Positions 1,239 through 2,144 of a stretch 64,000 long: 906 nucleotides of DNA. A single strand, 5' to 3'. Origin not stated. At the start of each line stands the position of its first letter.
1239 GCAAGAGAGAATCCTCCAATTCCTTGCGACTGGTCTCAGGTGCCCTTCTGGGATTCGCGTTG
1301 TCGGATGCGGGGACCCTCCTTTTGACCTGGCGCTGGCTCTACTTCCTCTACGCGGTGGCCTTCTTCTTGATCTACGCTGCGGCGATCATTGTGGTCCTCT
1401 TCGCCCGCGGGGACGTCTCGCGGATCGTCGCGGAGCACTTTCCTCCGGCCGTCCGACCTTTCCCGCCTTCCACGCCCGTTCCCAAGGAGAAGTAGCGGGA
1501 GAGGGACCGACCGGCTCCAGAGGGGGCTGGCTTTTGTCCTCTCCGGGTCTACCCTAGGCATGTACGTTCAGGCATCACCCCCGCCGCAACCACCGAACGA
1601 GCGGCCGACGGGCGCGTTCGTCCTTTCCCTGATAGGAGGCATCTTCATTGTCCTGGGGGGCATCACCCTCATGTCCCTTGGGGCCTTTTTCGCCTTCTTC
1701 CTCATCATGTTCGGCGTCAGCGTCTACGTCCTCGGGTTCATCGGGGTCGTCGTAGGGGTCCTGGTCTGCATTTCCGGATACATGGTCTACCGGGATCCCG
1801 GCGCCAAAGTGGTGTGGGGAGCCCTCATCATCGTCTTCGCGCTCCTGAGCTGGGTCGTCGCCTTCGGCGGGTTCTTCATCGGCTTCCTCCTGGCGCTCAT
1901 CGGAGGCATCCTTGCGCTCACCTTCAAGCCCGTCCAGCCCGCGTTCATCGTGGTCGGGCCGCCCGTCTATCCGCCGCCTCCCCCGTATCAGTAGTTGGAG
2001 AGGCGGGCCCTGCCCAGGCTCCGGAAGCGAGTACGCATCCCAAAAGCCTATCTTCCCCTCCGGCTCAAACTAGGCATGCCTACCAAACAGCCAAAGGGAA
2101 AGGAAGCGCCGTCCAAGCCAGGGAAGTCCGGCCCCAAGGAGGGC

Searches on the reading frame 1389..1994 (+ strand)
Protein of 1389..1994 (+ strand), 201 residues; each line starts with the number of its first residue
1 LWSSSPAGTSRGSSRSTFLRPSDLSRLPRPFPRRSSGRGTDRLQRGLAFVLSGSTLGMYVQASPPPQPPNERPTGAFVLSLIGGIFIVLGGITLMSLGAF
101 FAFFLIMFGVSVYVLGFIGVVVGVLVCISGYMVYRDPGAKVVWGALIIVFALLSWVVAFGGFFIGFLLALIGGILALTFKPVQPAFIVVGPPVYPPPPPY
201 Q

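Call 84: search_protein_families(library=pfam, proteins=[window:1389-1994:+], max_evalue=0.00001)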
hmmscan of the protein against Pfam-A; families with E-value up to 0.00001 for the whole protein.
window:1389-1994:+ (201 aa): 1 family
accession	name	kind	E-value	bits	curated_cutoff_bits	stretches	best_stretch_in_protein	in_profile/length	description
PF19609.4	DUF6114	-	1.6e-11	45.2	27.9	1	82-178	11-104/106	Family of unknown function (DUF6114)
